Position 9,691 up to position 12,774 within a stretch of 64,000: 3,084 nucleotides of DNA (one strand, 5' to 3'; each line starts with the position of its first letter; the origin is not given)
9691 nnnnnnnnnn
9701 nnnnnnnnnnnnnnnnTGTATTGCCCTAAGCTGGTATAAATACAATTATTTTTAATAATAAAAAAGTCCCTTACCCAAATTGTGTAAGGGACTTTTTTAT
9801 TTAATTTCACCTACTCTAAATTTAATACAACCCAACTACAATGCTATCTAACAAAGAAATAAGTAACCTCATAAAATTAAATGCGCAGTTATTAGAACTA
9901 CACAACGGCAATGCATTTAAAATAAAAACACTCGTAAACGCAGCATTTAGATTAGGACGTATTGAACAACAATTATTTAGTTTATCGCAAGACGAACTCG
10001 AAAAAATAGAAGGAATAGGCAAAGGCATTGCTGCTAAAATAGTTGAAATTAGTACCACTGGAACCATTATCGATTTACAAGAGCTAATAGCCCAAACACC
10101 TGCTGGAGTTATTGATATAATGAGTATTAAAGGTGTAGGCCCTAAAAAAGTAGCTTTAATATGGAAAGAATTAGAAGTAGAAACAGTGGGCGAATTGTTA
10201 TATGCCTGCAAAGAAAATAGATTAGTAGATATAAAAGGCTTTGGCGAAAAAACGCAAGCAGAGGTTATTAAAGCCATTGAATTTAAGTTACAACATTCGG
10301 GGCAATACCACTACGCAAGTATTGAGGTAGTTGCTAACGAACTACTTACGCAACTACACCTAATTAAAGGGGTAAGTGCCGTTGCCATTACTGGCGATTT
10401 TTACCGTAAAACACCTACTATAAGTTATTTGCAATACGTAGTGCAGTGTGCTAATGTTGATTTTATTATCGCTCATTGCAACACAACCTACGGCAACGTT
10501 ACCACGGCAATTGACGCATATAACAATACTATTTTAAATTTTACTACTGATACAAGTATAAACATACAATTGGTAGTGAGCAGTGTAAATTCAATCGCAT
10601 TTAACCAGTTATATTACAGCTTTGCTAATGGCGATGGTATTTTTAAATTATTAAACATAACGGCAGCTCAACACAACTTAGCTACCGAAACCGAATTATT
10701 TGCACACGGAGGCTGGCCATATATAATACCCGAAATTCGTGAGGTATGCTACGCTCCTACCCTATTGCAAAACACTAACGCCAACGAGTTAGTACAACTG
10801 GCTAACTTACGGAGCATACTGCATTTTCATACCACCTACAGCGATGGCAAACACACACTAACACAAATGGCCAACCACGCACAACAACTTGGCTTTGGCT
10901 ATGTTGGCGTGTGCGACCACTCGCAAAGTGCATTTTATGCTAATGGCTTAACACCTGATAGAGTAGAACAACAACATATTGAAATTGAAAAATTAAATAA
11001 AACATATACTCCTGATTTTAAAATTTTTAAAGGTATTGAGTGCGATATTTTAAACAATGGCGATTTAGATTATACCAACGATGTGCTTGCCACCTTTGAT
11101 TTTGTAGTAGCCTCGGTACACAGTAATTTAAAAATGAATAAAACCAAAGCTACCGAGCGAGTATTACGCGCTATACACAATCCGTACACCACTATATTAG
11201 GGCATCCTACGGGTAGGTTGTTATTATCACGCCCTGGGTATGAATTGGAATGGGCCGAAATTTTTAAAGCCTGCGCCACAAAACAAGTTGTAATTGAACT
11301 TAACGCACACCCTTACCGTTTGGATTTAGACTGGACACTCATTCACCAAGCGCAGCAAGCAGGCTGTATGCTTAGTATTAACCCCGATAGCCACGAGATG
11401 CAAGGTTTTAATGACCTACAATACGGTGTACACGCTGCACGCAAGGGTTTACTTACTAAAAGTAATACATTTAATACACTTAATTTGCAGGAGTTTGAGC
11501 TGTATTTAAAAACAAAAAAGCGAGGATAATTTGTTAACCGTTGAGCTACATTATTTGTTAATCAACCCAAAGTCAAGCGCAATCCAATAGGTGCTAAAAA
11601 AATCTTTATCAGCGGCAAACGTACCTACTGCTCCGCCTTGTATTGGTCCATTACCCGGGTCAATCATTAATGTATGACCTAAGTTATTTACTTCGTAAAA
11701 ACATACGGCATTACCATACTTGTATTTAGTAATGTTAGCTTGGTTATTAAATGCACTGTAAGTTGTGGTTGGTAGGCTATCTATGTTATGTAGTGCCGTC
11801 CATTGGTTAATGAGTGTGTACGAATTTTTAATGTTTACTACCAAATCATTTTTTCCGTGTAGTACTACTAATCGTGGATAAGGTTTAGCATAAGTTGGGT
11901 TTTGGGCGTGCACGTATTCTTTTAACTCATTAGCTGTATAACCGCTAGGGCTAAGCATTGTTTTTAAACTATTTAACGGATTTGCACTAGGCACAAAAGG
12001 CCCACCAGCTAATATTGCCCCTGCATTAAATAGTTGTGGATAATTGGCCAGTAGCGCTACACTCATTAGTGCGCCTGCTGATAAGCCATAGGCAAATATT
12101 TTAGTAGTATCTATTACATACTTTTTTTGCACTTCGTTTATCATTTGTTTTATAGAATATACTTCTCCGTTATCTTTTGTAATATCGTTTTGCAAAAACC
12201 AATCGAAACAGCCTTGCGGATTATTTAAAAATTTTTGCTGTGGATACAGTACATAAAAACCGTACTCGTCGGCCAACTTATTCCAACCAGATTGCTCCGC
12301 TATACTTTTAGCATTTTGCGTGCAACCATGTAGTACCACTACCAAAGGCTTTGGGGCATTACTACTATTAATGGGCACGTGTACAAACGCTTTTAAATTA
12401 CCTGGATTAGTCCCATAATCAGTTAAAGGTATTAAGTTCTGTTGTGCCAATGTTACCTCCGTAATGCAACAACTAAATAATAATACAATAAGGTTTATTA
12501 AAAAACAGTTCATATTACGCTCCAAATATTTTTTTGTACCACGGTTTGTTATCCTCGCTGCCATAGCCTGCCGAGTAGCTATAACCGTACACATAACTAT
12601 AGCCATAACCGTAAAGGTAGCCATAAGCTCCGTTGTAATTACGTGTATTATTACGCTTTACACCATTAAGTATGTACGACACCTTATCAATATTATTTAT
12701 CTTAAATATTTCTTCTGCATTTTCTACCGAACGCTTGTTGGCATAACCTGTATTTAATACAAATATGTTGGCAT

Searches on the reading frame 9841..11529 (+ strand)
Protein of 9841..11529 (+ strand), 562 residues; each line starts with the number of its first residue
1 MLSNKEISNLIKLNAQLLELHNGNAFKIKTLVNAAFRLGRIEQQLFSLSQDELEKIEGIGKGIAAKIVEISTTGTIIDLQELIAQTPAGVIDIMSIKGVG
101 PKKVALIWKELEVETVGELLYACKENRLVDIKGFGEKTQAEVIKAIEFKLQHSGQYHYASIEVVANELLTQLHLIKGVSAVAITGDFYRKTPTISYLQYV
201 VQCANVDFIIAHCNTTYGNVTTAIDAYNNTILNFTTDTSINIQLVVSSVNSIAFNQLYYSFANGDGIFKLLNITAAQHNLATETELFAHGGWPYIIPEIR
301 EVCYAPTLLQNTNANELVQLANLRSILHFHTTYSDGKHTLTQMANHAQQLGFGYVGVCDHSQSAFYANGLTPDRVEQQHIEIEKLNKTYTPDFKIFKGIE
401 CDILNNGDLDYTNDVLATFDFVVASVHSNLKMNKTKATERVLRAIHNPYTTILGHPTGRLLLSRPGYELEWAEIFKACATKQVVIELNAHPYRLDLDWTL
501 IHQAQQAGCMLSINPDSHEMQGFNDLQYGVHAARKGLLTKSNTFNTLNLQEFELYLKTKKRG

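Call 21: search_protein_families(library=pfam, proteins=[window:9841-11529:+], max_evalue=0.0001)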
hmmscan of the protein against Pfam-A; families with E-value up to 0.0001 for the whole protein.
window:9841-11529:+ (562 aa): 5 families
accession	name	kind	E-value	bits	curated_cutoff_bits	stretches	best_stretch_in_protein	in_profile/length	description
PF14716.13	HHH_8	-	1.5e-14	54.6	30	1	4-75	3-72/73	Helix-hairpin-helix domain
PF02811.25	PHP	-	6.8e-11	43.2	26.4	1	327-490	2-164/164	PHP domain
PF14520.12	HHH_5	-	2.4e-10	41.2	27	1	92-146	3-55/57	Helix-hairpin-helix domain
PF00633.29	HHH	-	7.3e-08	32.3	24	0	49-70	9-30/30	Helix-hairpin-helix motif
PF03118.21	RNA_pol_A_CTD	-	2.6e-05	24.3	23.8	0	109-146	29-65/67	Bacterial RNA polymerase, alpha chain C terminal domain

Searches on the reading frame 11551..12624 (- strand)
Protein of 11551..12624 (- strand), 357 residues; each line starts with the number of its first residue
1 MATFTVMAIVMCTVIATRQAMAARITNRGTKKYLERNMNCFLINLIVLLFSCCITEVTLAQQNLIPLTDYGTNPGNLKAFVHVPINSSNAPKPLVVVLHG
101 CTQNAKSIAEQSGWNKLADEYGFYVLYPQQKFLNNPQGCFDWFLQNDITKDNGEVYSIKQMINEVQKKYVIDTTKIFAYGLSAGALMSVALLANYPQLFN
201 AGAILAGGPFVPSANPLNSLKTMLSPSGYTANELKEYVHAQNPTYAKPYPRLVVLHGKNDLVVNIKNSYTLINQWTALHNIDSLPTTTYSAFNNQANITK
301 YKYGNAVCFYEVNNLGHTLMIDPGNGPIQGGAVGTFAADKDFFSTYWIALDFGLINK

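Call 21: search_protein_families(library=pfam, proteins=[window:11551-12624:-], max_evalue=0.0001)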
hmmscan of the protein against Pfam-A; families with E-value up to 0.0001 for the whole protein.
window:11551-12624:- (357 aa): 7 families
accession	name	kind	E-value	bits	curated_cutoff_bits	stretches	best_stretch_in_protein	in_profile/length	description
PF10503.15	Esterase_PHB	-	4e-23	82.2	23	1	87-279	11-199/219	Esterase PHB depolymerase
PF00326.27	Peptidase_S9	-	7.4e-10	39.1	22.6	1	158-274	48-169/213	Prolyl oligopeptidase family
PF02230.22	Abhydrolase_2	-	1.2e-07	32.3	23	1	86-219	8-148/217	Phospholipase/Carboxylesterase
PF03959.19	FSH1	-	1e-06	29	21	1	94-276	6-187/211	Serine hydrolase (FSH1)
PF12146.15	Hydrolase_4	-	2.2e-06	27.6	27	0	158-215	62-116/239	Serine aminopeptidase, S33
PF00756.26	Esterase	-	6.4e-06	26.6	22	1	76-207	7-148/251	Putative esterase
PF20434.5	BD-FAE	-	1.5e-05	25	26.8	0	161-188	76-103/215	BD-FAE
